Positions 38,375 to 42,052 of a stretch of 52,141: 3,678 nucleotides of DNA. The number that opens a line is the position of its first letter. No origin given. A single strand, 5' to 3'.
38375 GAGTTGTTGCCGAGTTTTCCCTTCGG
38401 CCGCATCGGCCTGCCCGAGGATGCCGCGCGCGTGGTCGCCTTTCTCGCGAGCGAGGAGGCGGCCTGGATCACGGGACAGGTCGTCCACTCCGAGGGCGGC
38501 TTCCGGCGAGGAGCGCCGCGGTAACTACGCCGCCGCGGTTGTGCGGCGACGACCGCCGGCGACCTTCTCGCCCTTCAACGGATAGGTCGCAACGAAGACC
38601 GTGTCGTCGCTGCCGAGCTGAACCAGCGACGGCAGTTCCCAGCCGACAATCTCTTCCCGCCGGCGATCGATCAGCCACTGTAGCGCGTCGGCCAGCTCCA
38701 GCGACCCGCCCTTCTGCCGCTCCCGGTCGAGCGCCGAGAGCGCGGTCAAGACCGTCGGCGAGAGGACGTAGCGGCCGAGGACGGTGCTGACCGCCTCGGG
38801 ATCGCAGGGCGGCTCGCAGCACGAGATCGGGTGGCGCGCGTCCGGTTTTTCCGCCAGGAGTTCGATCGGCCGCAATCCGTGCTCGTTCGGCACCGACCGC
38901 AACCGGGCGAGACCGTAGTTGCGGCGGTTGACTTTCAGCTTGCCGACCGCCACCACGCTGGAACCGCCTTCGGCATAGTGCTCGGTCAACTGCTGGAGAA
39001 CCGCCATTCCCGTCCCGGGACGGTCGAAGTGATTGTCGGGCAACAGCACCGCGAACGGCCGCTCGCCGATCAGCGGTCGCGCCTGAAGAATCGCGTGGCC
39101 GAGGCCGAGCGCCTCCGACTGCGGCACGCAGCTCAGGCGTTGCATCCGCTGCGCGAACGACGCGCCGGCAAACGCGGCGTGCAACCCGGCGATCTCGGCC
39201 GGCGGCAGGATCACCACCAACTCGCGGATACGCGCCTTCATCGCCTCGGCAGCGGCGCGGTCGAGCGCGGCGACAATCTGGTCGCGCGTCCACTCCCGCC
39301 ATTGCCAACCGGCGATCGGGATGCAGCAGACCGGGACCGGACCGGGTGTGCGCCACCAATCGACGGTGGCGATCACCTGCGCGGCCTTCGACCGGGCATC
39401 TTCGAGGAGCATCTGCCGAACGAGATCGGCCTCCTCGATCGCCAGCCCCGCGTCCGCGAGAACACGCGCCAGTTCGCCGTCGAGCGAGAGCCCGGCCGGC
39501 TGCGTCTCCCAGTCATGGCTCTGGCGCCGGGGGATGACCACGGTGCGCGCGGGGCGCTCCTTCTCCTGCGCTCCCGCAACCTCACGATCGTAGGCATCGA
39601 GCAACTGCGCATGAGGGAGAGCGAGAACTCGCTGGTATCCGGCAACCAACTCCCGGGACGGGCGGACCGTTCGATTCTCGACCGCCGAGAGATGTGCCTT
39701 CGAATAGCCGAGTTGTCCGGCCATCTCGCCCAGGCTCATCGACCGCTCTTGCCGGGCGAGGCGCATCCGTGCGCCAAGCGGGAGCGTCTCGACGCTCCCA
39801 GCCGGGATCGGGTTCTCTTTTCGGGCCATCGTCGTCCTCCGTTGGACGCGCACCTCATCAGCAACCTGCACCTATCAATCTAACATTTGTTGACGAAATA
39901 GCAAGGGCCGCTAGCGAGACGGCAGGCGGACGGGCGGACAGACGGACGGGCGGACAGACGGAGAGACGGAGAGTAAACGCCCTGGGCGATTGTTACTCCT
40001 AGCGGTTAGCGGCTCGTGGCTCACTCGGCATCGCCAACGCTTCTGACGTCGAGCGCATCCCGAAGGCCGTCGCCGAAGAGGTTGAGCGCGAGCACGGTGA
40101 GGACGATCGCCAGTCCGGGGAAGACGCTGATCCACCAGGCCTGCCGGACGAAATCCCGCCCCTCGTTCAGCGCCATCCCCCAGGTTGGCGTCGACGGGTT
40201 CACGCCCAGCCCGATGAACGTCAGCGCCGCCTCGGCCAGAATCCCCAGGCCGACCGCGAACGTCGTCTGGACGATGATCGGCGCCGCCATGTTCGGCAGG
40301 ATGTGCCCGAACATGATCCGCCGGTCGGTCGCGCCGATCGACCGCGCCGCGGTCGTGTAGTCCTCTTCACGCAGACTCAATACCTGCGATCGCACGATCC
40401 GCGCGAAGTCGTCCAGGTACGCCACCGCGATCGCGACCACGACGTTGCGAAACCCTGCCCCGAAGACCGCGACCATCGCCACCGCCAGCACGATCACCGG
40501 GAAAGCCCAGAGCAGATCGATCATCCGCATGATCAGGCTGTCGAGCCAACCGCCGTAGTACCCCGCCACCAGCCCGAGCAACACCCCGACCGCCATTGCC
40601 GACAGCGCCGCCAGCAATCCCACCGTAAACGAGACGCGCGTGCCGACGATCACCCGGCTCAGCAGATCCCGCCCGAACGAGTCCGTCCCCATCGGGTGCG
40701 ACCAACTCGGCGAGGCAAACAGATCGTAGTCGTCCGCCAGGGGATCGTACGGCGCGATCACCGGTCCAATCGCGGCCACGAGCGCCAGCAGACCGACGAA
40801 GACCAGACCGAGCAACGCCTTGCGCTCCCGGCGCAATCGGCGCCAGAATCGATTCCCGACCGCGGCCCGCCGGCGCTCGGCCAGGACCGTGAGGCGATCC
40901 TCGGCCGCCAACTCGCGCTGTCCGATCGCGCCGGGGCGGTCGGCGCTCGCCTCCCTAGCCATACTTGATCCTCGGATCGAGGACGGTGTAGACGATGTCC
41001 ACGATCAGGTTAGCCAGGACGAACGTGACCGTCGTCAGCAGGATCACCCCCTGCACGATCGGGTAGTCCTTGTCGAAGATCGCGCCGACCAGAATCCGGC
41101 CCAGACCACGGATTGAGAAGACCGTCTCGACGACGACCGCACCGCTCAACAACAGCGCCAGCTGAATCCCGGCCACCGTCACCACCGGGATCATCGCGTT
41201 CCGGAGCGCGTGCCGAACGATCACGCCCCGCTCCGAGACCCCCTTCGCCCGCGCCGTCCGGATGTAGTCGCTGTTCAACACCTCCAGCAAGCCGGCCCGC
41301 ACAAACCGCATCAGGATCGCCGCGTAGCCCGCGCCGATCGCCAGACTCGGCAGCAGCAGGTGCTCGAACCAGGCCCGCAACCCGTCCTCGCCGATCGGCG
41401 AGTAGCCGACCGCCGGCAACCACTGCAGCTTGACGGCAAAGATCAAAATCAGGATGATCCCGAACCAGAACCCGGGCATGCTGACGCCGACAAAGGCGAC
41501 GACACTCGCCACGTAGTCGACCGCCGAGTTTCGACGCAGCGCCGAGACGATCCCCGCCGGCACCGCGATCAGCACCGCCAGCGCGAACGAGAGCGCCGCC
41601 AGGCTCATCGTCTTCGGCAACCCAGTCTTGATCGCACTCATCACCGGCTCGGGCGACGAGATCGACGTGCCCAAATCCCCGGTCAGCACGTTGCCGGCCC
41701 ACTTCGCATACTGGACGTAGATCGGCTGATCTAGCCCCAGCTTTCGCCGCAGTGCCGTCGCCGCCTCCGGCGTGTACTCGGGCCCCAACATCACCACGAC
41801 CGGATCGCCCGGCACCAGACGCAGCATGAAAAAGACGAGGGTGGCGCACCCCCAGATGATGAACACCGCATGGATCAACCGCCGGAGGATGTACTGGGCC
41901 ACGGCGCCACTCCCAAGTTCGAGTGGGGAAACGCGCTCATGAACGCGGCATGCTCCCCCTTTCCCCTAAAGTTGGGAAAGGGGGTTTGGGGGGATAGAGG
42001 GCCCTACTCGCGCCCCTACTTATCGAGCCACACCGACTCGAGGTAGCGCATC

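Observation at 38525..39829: XRE helix-turn-helix fused to a catalytically degenerate GalU-like nucleotidyltransferase domain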

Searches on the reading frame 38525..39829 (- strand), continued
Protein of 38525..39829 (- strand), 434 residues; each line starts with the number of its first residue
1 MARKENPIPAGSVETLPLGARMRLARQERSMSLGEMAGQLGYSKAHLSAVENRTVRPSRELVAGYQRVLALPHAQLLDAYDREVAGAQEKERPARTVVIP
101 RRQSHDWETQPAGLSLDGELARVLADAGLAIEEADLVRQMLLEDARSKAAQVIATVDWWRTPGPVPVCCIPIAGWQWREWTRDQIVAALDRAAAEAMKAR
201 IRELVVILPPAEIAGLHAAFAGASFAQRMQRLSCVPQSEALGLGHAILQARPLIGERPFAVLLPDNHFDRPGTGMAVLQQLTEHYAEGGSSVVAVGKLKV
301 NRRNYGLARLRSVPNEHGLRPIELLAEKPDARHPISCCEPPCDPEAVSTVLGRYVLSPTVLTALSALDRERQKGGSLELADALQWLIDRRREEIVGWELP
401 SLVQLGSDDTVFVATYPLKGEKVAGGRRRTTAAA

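Call 68: find_encoding_contigs(protein=P0244, flank=8000, max_places=1)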
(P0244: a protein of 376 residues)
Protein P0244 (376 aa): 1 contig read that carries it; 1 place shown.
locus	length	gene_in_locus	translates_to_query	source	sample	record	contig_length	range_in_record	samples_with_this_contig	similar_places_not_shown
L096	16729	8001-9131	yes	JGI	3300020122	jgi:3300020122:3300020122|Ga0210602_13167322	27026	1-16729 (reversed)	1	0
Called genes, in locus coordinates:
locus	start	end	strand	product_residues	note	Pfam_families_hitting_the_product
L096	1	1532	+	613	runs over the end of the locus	-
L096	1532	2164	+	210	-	-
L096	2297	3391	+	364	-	PF01807:Zn_ribbon_DnaG, PF08275:DNAG_N (faint), PF13155:Toprim_2 (faint), PF13662:Toprim_4 (weak)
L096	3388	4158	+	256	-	-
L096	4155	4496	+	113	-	PF19663:DUF6166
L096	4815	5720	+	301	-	PF13814:Replic_Relax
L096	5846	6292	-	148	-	-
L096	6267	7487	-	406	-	-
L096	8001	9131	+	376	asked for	PF01381:HTH_3 (weak), PF13560:HTH_31, PF00483:NTP_transferase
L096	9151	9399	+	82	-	-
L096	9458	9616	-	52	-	-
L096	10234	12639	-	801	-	PF03781:FGE-sulfatase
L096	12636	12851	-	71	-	-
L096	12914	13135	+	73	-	PF13560:HTH_31, PF12844:HTH_19 (weak), PF13443:HTH_26 (weak), PF01381:HTH_3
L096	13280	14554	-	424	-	PF24389:ORC-CDC6-like (faint), PF01935:DUF87 (weak), PF10412:TrwB_AAD_bind (faint)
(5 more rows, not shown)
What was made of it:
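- P0244 lies on a relaxase/primase element (call 68).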

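Call 70: search_protein_families(library=padloc, proteins=[window:38525-39829:-, P0127, P0244, P0046], max_evalue=0.01)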
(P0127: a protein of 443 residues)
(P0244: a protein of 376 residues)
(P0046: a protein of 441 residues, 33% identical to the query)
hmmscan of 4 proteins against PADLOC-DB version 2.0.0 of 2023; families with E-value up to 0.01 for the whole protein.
window:38525-39829:- (434 aa): 7 families
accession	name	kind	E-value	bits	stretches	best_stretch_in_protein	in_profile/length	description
PDLC02926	HTH_VI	-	3e-08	31.8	1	18-77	2-61/92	-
PDLC03949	RmrA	-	6e-05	20.1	1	20-78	5-63/363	-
PDLC04142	capH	-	0.00012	21.1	1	18-81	7-70/103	capH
PDLC03947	RmrA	-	0.00013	18.9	1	18-82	12-76/383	-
PDLC03944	RmrA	-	0.00019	18.6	1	19-83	8-72/384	-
PDLC03954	RmrA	-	0.00084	16.4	1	19-105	12-96/380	-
PDLC03955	RmrA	-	0.0018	15.6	1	20-75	23-78/371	-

P0127 (443 aa): 11 families
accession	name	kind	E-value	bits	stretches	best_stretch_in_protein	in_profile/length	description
PDLC02926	HTH_VI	-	3.1e-08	31.8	1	7-61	2-56/92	-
PDLC04142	capH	-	1.4e-06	27.3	1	7-64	7-60/103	capH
PDLC03956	RmrA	-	9.8e-06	22.9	1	9-62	11-65/399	-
PDLC03955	RmrA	-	1.1e-05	22.9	1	9-62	23-76/371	-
PDLC03949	RmrA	-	1.7e-05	21.9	1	11-62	7-58/363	-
PDLC03948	RmrA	-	2e-05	21.6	1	8-62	10-64/397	-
PDLC03951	RmrA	-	4.1e-05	20.7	1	10-66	12-68/400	-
PDLC03664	Control_protein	-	5.4e-05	21.6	1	7-62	14-69/74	control protein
PDLC03947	RmrA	-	0.003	14.4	1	7-61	12-66/383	-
PDLC03946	RmrA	-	0.0042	13.9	1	11-62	7-58/357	-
PDLC03952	RmrA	-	0.0091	12.9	0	11-61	27-77/395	-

P0244 (376 aa): 6 families
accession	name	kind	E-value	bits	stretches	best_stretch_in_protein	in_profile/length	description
PDLC03947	RmrA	-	0.00039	17.3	1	4-60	9-65/383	-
PDLC03949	RmrA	-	0.00053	17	1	15-61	11-57/363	-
PDLC02926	HTH_VI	-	0.0013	16.9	1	9-60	4-55/92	-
PDLC03948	RmrA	-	0.0017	15.3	1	9-60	11-62/397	-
PDLC03952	RmrA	-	0.0018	15.2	1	16-59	32-75/395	-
PDLC03954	RmrA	-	0.0022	15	1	10-61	14-65/380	-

P0046 (441 aa): 3 families
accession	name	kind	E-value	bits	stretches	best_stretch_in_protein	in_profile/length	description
PDLC02926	HTH_VI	-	8e-06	24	1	23-72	2-51/92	-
PDLC04142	capH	-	0.0028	16.7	0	29-70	13-54/103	capH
PDLC03954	RmrA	-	0.0099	12.8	0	27-75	15-63/380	-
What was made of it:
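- PADLOC HTH models (HTH_VI, capH, RmrA) hit the HTH (call 70). The PADLOC hits cover only the generic HTH (call 70).
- Tried and rejected: Only the generic HTH matches, and nothing matches the sensor domain (call 70).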

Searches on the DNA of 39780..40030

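Call 85: search_rna_families(source=window, start=39780, end=40030, threshold=evalue, max_evalue=1)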
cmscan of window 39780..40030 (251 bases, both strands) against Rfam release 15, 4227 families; matches with E-value up to 1: 0.
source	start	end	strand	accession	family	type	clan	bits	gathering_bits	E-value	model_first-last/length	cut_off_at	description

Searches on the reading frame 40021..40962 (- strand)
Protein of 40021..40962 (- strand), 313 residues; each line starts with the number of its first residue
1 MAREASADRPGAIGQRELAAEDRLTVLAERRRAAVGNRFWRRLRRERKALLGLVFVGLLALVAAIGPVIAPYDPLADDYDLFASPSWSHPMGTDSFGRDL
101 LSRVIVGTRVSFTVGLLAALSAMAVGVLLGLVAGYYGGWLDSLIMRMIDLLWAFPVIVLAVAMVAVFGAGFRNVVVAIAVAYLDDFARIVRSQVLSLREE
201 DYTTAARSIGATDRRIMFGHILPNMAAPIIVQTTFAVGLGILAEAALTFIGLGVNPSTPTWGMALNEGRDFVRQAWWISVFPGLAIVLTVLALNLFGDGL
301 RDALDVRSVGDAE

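Call 14: search_protein_families(library=pfam, proteins=[window:40021-40962:-], max_evalue=0.00001)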
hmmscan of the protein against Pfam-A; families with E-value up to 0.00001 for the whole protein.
window:40021-40962:- (313 aa): 2 families
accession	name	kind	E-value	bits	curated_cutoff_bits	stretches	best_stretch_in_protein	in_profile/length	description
PF00528.27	BPD_transp_1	-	9.4e-32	110.7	26.4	1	126-307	1-181/184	Binding-protein-dependent transport system inner membrane component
PF12911.12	OppC_N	-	1.6e-12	47.5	23.9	1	38-80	5-47/53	N-terminal TM domain of oligopeptide transport permease C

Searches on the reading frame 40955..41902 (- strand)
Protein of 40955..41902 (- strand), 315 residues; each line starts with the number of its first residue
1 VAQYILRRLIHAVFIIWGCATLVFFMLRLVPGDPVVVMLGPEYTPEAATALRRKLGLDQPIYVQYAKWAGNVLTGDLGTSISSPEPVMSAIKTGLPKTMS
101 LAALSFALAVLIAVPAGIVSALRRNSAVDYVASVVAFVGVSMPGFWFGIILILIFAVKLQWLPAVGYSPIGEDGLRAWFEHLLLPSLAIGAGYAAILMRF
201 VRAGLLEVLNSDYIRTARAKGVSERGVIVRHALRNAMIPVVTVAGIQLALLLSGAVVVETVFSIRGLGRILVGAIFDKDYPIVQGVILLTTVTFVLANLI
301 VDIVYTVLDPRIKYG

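Call 14: search_protein_families(library=pfam, proteins=[window:40955-41902:-], max_evalue=0.00001)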
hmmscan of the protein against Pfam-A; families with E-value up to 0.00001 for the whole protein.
window:40955-41902:- (315 aa): 2 families
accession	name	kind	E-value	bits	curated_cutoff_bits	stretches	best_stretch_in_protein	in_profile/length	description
PF00528.27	BPD_transp_1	-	2.9e-43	148.2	26.4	1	113-313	1-183/184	Binding-protein-dependent transport system inner membrane component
PF19300.4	BPD_transp_1_N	-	4.8e-15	56.2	23.8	1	1-102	1-114/114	Binding-prot-dependent transport system membrane comp, N-term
